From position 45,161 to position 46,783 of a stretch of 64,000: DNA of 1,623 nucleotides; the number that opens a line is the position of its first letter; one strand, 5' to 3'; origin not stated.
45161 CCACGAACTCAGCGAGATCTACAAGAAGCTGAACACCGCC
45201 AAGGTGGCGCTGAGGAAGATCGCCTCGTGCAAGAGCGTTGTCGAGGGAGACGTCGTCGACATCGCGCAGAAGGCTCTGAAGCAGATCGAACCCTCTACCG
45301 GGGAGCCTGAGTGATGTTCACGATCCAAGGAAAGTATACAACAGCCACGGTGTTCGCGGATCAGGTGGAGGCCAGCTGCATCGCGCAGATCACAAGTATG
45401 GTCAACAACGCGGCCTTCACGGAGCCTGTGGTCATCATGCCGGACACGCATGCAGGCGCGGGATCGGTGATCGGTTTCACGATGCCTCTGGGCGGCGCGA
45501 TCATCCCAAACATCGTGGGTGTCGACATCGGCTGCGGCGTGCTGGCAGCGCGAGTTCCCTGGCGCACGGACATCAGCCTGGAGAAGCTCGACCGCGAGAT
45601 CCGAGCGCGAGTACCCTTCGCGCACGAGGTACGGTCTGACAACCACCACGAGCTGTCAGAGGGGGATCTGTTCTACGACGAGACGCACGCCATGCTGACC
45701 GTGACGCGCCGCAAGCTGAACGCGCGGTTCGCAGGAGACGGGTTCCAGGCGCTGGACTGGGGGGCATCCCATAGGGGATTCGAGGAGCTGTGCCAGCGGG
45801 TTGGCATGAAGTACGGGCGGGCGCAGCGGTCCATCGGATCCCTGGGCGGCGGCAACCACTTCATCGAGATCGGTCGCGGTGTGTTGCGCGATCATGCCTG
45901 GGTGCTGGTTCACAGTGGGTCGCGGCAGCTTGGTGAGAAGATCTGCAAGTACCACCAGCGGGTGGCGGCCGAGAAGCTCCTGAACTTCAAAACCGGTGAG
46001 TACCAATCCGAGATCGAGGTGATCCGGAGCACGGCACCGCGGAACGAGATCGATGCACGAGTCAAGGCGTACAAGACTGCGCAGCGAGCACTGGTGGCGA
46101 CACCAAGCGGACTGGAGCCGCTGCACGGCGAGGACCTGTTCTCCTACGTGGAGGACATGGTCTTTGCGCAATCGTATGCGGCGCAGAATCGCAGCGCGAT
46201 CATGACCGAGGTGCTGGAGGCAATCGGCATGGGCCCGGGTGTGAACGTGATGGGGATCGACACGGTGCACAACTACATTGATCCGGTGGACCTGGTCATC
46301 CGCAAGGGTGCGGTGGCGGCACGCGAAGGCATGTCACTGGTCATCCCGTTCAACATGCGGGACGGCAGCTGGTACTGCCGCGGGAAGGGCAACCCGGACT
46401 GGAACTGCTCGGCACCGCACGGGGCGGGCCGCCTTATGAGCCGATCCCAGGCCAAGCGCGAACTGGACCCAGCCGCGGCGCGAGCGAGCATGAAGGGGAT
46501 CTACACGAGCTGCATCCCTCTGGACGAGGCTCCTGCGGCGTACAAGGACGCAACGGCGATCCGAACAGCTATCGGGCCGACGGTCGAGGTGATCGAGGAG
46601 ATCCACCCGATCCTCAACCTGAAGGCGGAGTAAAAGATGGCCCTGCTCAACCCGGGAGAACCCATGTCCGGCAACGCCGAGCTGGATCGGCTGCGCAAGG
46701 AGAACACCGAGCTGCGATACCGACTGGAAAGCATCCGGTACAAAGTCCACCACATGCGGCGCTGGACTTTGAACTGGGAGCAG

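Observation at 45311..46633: Phage-encoded RtcB RNA ligase with an adjacent DEDDh exonuclease: likely tRNA/RNA repair against host anticodon nucleases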

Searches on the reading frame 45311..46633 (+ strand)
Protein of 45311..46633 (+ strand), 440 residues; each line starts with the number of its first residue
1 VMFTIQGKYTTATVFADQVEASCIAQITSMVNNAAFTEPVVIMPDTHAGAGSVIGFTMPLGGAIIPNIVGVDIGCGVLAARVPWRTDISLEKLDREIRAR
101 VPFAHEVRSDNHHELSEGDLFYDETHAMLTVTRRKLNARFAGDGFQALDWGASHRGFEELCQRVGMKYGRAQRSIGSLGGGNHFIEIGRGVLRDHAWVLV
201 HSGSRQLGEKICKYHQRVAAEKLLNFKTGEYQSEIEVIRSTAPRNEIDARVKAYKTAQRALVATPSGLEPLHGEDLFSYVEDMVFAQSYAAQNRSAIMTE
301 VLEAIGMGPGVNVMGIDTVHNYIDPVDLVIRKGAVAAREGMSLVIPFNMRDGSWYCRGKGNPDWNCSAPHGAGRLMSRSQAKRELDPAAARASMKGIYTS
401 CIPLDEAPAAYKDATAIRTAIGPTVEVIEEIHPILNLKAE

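Call 3: search_protein_families(library=pfam, proteins=[window:45311-46633:+], max_evalue=0.01)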
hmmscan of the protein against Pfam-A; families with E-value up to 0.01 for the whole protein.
window:45311-46633:+ (440 aa): 1 family
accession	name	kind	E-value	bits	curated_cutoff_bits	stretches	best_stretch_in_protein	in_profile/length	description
PF01139.22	RtcB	-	9.3e-61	206.8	27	1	27-438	2-425/426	tRNA-splicing ligase RtcB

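Call 7: search_dna_similar(query=window:45311-46633:+, collection=phages, mode=protein, max_rows=30)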
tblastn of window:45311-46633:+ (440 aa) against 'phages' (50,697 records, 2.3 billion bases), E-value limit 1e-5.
Records with a match: 674; places in all: 678; records where one place covers at least 80% of the query: 623.
Best place of each record, by identity: <60% 674.
By first word of the organism name: Mycobacterium 221; Bacillus 59; Listeria 58; Brevibacterium 32; Caulobacter 30; Halorubrum 29; Gordonia 25; Enterococcus 23; Microbacterium 19; Pseudomonas 17; and 41 more.
By host as written in the record: Mycobacterium smegmatis mc2 155 163; Listeria monocytogenes 47; - 42; Brevibacterium aurantiacum SMQ-1335 32; Mycobacterium smegmatis mc#155 29; Gordonia terrae 3612 24; Halorubrum sp. 16; Erwinia amylovora 14; and 140 more.
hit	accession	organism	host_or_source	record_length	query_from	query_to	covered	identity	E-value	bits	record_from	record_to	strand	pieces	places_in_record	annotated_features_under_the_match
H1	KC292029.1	Haloarcula californiae tailed virus 1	Haloarcula californiae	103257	3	440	100%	39.7%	3e-87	296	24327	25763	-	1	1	47: RtcB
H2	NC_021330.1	Haloarcula californiae tailed virus 1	Haloarcula californiae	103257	3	440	100%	39.7%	3e-87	296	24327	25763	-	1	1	47: tRNA splicing ligase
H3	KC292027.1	Halovirus HCTV-5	Haloarcula californiae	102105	3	440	100%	39.2%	5e-89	301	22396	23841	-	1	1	45: RtcB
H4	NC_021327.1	Halovirus HCTV-5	Haloarcula californiae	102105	3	440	100%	39.2%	5e-89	301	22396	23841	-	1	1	45: tRNA splicing ligase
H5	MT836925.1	Bacteriophage sp.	human fecal samples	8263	2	439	100%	38.8%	3e-80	276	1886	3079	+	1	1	record has no annotation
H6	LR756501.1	uncultured phage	metagenomic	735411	1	438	100%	38.7%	7e-88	298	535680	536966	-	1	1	record has no annotation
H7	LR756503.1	uncultured phage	metagenomic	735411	1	438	100%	38.7%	7e-88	298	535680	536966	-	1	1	record has no annotation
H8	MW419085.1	Bacillus phage 000TH009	Bacillus subtilis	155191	2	439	100%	38.7%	5e-82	281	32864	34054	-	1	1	88: tRNA splicing ligase | 89: hypothetical protein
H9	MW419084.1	Bacillus phage 000TH008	Bacillus subtilis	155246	2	439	100%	38.7%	5e-82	281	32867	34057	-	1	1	88: tRNA splicing ligase | 89: hypothetical protein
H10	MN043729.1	Bacillus phage vB_BmeM-Goe8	Bacillus megaterium DSM 319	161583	2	439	100%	38.7%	3e-85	290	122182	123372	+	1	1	tRNA-splicing ligase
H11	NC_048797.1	Bacillus phage vB_BmeM-Goe8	Bacillus megaterium DSM 319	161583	2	439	100%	38.7%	3e-85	290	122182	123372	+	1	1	tRNA splicing ligase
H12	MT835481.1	Bacteriophage sp.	human fecal samples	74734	2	439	100%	38.7%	2e-62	304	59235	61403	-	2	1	record has no annotation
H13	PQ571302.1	Phocaeicola phage PV4-TP1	Phocaeicola vulgatus BM8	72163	1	439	100%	38.4%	2e-90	305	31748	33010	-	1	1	tRNA splicing ligase | hypothetical protein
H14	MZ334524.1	Haloarcula virus HCTV-16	Haloarcula californiae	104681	3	440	100%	38.5%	9e-86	291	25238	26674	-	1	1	tRNA splicing ligase RtcB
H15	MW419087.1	Bacillus phage 015DV004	Bacillus subtilis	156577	2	439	100%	38.3%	4e-82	281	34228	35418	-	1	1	91: tRNA splicing ligase | 92: hypothetical protein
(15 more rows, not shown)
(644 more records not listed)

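Call 11: search_protein_families(library=phrogs, proteins=[window:45311-46633:+], max_evalue=0.001)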
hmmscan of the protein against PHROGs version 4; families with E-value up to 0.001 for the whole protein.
window:45311-46633:+ (440 aa): 2 families
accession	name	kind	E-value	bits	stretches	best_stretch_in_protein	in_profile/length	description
phrog_1075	-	DNA, RNA and nucleotide metabolism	6.6e-115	385.8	1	2-440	56-442/459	tRNA splicing ligase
phrog_32430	-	DNA, RNA and nucleotide metabolism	1.2e-40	139.4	1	313-439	9-138/139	tRNA splicing ligase RtcB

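Call 12: search_solved_structures(query=window:45311-46633:+, show_alignments=3)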
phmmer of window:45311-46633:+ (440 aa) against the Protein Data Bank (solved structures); distinct sequences matched with E-value up to 0.001: 9.
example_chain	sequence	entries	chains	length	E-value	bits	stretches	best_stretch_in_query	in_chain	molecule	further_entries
2epg_A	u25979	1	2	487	6.5e-13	51.3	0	19-78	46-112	Hypothetical protein TTHA1785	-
1uc2_A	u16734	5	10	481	2.5e-09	39.6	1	24-223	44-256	hypothetical protein PH1602 | tRNA-splicing ligase RtcB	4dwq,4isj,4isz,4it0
7lfq_A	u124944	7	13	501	3.4e-09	39.1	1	24-223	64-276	RNA-splicing ligase RtcB | tRNA-splicing ligase RtcB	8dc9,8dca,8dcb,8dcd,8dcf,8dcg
4dwr_B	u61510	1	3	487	3.6e-09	39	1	24-223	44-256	tRNA-splicing ligase RtcB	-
8odo_A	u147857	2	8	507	4.9e-05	25.4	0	40-222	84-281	RNA-splicing ligase RtcB homolog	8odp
7p3b_A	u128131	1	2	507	4.9e-05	25.4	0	40-222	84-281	RNA-splicing ligase RtcB homolog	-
8orj_A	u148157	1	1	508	5e-05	25.4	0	40-222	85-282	RNA-splicing ligase RtcB homolog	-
8btt_A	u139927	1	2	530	8.3e-05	24.6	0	40-222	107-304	RNA-splicing ligase RtcB homolog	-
9i8v_C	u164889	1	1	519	9.3e-05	24.5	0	40-223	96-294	RNA-splicing ligase RtcB homolog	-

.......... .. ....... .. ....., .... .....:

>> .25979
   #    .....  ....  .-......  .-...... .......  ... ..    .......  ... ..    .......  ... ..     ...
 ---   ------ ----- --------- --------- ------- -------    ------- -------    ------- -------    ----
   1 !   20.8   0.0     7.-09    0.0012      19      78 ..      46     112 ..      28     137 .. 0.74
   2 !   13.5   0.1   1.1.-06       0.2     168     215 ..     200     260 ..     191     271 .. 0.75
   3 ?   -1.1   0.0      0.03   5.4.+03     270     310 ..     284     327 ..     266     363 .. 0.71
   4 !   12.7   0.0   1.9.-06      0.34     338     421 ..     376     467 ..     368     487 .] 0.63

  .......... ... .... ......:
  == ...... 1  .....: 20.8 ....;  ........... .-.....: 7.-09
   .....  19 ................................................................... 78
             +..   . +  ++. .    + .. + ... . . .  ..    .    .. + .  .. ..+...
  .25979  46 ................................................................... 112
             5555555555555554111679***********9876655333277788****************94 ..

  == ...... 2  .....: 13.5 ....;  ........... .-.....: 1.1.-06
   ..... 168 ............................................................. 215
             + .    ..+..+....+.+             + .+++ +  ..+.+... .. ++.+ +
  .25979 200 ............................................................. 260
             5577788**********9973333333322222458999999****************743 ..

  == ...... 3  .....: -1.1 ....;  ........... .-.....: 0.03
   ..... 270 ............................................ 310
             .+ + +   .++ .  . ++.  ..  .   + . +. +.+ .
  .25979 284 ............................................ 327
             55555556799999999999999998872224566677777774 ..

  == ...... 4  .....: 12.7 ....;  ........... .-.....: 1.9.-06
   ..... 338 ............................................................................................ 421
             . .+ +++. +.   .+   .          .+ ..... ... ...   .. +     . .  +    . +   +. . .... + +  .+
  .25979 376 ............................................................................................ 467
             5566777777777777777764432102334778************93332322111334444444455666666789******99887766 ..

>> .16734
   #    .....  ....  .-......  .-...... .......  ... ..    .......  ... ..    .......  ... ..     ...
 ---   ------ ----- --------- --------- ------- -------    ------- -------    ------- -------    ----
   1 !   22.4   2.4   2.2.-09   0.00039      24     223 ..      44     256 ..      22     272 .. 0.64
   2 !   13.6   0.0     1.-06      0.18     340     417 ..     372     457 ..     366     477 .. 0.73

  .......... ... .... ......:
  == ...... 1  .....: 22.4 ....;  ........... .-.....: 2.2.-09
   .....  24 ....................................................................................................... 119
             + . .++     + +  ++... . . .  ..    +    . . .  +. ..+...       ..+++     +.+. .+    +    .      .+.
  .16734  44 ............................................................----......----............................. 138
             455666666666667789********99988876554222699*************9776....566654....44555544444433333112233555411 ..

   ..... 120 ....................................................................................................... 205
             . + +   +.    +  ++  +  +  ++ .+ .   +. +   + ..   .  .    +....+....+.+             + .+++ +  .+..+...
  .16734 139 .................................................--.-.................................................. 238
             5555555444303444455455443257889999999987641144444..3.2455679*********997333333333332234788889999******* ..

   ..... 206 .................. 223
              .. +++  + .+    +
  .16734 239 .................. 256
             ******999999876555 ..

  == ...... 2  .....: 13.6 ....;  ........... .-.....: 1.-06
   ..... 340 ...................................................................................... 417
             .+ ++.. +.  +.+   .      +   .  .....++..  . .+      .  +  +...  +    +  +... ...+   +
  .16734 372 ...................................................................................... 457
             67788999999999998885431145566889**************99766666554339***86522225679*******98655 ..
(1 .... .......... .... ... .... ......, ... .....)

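Call 16: find_encoding_contigs(protein=window:45311-46633:+, flank=10000, max_places=6)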
Protein window:45311-46633:+ (440 aa): no gene with exactly this product is on record in the collection.

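Call 17: find_homologous_proteins(query=window:45311-46633:+, max_evalue=1e-20)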
Query window:45311-46633:+ (440 aa): 7997 proteins with E <= 1e-20 among 8000 candidates; the best 120 are listed.
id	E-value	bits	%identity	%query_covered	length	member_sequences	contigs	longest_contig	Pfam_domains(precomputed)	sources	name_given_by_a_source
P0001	8.4e-297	1002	100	100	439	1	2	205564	PF01139.23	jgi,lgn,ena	jgi:RNA-splicing ligase RtcB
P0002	8.7e-249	843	84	100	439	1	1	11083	PF01139.23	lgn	-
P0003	1.4e-246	836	84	100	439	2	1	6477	PF01139.23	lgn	-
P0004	1.0e-223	761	78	100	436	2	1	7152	PF01139.23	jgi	jgi:RNA-splicing ligase RtcB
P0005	1.4e-219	747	76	99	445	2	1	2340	PF01139.23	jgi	jgi:tRNA-splicing ligase RtcB (3'-phosphate/5'-hydroxy nucleic acid ligase)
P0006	1.8e-218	743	77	100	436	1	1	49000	PF01139.23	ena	-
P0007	2.1e-211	720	76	100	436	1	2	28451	PF01139.23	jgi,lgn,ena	jgi:RNA-splicing ligase RtcB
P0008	1.1e-208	711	73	100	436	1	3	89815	PF01139.23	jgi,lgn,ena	jgi:RNA-splicing ligase RtcB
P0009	1.1e-203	695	72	100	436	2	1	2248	PF01139.23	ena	-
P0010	1.3e-203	695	73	100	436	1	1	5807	PF01139.23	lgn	-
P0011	1.1e-169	583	66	93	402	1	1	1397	PF01139.23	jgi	jgi:tRNA-splicing ligase RtcB (3'-phosphate/5'-hydroxy nucleic acid ligase)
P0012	4.1e-165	568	62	100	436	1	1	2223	PF01139.23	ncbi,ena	-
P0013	1.6e-156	539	60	100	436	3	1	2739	PF01139.23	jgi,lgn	jgi:RNA-splicing ligase RtcB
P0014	1.1e-128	448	50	100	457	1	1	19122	PF01139.23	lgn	-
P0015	1.3e-128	447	48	100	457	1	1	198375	PF01139.23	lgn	-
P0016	1.5e-128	447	48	100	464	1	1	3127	PF01139.23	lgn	-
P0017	2.1e-127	443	49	100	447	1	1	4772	PF01139.23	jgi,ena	-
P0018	2.9e-127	443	47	100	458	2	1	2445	PF01139.23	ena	-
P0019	3.0e-127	443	48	100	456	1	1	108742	PF01139.23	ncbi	-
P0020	2.2e-126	440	48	100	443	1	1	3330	PF01139.23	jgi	-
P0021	7.5e-124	432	48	100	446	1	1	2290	PF01139.23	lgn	-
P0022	1.2e-123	431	49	100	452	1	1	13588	PF01139.23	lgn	-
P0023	1.6e-121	424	49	100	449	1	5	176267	PF01139.23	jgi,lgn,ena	-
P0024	2.6e-121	423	48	100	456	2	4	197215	PF01139.23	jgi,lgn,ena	-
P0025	8.3e-121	422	48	99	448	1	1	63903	PF01139.23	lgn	-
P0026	1.0e-118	415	48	100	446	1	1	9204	PF01139.23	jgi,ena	-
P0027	3.1e-118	413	47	100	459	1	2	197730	PF01139.23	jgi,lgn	jgi:RNA-splicing ligase RtcB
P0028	8.7e-116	405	46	100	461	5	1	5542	PF01139.23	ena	-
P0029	2.7e-115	404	46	99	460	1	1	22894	PF01139.23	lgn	-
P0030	8.1e-115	402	47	99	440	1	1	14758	PF01139.23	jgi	jgi:RNA-splicing ligase RtcB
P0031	2.7e-112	394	46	99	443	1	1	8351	PF01139.23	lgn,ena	-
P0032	9.2e-112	392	44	100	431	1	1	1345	PF01139.23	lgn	-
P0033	3.2e-111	390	44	83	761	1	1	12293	PF01139.23,PF13392.13,PF14890.12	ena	-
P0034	6.0e-111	389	45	100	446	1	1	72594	PF01139.23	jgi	jgi:RNA-splicing ligase RtcB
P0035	3.2e-110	387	46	100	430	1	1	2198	PF01139.23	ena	-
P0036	4.4e-109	383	46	100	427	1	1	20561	PF01139.23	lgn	-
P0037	6.1e-108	379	44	100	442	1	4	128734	PF01139.23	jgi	-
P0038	3.8e-107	377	45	99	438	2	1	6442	PF01139.23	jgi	jgi:RNA-splicing ligase RtcB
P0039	1.9e-106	374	45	100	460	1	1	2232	PF01139.23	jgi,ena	-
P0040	4.8e-106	373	44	99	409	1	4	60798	PF01139.23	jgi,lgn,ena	jgi:RNA-splicing ligase RtcB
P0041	5.2e-106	373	44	100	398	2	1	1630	PF01139.23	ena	-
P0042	2.7e-105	371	44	99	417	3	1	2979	PF01139.23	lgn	-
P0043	3.3e-105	370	43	100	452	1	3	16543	PF01139.23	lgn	-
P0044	5.0e-105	370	44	99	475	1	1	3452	PF01139.23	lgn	-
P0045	7.4e-105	369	43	99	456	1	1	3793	PF01139.23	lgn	-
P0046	9.0e-105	369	42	99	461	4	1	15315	PF01139.23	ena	-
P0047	9.4e-105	369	44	99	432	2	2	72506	PF01139.23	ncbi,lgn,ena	-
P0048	1.5e-104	368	44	100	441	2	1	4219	PF01139.23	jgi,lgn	-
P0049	2.1e-104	368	44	99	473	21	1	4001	PF01139.23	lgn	-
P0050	2.9e-104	367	43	100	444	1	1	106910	PF01139.23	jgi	jgi:tRNA-splicing ligase RtcB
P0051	3.0e-104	367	44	99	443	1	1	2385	PF01139.23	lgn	-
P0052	7.3e-104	366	43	100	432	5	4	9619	PF01139.23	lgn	-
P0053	7.8e-104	366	46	96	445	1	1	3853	PF01139.23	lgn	-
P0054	1.3e-103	365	41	99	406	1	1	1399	PF01139.23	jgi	-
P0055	1.5e-103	365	47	93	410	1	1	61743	PF01139.23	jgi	jgi:RNA-splicing ligase RtcB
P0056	1.6e-103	365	44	99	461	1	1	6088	PF01139.23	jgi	jgi:RNA-splicing ligase RtcB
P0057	1.7e-103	365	42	99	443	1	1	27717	PF01139.23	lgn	-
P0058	2.8e-103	364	43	99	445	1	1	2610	PF01139.23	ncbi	ncbi:MAG: RtcB family protein [Petrotogales bacterium]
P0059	3.9e-103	363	44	100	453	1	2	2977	PF01139.23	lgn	-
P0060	1.5e-102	362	42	99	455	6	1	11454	PF01139.23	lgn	-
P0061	1.8e-102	361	41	99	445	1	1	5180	PF01139.23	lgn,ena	-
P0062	1.9e-102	361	43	99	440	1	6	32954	PF01139.23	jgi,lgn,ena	jgi:RNA-splicing ligase RtcB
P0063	2.8e-102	361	42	99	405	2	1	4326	PF01139.23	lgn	-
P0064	3.1e-102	361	43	99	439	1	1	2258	PF01139.23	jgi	-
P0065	7.9e-102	359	43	100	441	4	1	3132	PF01139.23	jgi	jgi:RNA-splicing ligase RtcB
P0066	1.3e-101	358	44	99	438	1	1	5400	PF01139.23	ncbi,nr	ncbi:MAG: RtcB family protein [Chitinivibrionales bacterium]|nr:RtcB family protein [Chitinivibriona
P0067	1.4e-101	358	43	100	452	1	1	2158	PF01139.23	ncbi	-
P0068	1.8e-101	358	45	99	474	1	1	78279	PF01139.23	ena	-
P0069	4.0e-101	357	43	99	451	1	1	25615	PF01139.23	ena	-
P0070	4.3e-101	357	45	99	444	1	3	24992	PF01139.23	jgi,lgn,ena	-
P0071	5.0e-101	357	42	99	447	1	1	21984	PF01139.23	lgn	-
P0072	8.3e-101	356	42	100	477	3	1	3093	PF01139.23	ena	-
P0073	9.1e-101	356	43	99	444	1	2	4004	PF01139.23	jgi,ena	-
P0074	1.7e-100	355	46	100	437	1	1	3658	PF01139.23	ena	-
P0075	1.8e-100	355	42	99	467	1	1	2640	PF01139.23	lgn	-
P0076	2.1e-100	355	43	100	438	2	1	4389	PF01139.23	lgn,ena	-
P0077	2.1e-100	354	43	100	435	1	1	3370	PF01139.23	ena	-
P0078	3.8e-100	354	42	99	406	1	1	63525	PF01139.23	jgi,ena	-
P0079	3.9e-100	354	41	99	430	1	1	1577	PF01139.23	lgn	-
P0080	8.1e-100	353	42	99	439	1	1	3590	PF01139.23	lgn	-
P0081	1.3e-99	352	42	100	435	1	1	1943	PF01139.23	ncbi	-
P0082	1.8e-99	351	42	100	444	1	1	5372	PF01139.23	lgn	-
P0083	2.0e-99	351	43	100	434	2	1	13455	PF01139.23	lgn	-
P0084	2.0e-99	351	40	99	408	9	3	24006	PF01139.23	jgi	-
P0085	2.3e-99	351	44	100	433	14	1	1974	PF01139.23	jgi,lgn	jgi:tRNA-splicing ligase RtcB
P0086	3.0e-99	351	42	100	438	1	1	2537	PF01139.23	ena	-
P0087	3.7e-99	350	41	100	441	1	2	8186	PF01139.23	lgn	-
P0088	4.0e-99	350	41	99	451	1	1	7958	PF01139.23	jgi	jgi:RNA-splicing ligase RtcB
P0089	4.1e-99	350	43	99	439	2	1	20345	PF01139.23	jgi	jgi:RNA-splicing ligase RtcB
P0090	5.7e-99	350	42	99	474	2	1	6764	PF01139.23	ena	-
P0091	7.1e-99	349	42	99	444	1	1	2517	PF01139.23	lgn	-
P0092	7.3e-99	349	42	99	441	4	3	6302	PF01139.23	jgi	jgi:tRNA-splicing ligase RtcB (3'-phosphate/5'-hydroxy nucleic acid ligase)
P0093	1.2e-98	349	40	99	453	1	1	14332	PF01139.23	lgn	-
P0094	1.3e-98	349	43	99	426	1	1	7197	PF01139.23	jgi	jgi:tRNA-splicing ligase RtcB (3'-phosphate/5'-hydroxy nucleic acid ligase)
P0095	1.5e-98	348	43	99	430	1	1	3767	PF01139.23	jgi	jgi:RNA-splicing ligase RtcB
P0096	1.5e-98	348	41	100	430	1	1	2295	PF01139.23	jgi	-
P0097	1.5e-98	348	41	100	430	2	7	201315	PF01139.23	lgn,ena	-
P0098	2.1e-98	348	43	99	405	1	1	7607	PF01139.23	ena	-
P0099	2.5e-98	348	42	100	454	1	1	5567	PF01139.23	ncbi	-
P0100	2.7e-98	348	41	98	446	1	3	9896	PF01139.23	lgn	-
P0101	4.2e-98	347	41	99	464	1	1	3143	PF01139.23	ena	-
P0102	4.7e-98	347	40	99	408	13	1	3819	PF01139.23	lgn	-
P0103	5.4e-98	347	42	99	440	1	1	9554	PF01139.23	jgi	jgi:RNA-splicing ligase RtcB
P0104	6.7e-98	346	42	99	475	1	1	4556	PF01139.23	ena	-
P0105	1.4e-97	345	42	99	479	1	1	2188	PF01139.23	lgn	-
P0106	1.5e-97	345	43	100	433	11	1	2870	PF01139.23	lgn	-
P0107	1.7e-97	345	42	100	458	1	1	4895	PF01139.23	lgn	-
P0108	2.5e-97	344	42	100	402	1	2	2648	PF01139.23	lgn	-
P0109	2.9e-97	344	43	99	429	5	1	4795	PF01139.23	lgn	-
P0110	3.5e-97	344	40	99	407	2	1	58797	PF01139.23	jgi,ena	-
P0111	6.7e-97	343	42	100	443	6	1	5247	PF01139.23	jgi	-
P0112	1.3e-96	342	42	99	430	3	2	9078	PF01139.23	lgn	-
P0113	1.4e-96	342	42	100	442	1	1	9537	PF01139.23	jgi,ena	-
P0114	1.5e-96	342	42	99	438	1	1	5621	PF01139.23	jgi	jgi:RNA-splicing ligase RtcB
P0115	1.6e-96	342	41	100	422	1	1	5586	PF01139.23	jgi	-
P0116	1.7e-96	342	41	100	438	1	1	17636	PF01139.23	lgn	-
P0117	2.1e-96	341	42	100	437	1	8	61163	PF01139.23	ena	-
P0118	2.3e-96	341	43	100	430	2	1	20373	PF01139.23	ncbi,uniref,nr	ncbi:RtcB family protein [Halocatena pleomorpha]|uniref:tRNA-splicing ligase RtcB n=1 Tax=Halocatena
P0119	2.3e-96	341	42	100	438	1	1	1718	PF01139.23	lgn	-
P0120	2.7e-96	341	43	100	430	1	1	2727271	PF01139.23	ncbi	-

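Call 18: find_encoding_contigs(protein=P0001, flank=10000, max_places=4)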
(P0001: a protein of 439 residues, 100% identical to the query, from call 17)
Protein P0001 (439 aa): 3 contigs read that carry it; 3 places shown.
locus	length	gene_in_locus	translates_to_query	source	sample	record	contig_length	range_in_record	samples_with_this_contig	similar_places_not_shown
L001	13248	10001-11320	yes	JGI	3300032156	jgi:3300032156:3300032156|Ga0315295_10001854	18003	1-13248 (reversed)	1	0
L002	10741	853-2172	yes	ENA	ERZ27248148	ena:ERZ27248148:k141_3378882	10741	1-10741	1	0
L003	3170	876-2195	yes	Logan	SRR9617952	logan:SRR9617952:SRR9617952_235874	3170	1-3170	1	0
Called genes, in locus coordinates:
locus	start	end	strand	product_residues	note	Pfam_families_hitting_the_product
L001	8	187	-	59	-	-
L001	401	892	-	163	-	-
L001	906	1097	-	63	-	-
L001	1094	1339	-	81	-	-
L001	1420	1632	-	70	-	-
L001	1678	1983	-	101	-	-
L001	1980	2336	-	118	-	-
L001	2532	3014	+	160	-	-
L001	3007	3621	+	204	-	-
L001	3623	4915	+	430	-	-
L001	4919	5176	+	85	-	-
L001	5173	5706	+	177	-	PF16473:Rv2179c-like (weak)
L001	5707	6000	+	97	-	-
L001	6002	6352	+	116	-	-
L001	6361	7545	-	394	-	PF01385:OrfB_IS605, PF07282:Cas12f1-like_TNB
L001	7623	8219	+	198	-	-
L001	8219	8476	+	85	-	-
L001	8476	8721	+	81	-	-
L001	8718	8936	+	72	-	-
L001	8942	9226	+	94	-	-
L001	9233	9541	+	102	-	-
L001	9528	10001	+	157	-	-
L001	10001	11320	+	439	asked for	PF01139:RtcB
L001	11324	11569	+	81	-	-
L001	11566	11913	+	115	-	-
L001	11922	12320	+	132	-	-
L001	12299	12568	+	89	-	-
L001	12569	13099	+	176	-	-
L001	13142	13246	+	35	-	?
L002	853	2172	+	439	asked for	PF01139:RtcB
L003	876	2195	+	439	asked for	PF01139:RtcB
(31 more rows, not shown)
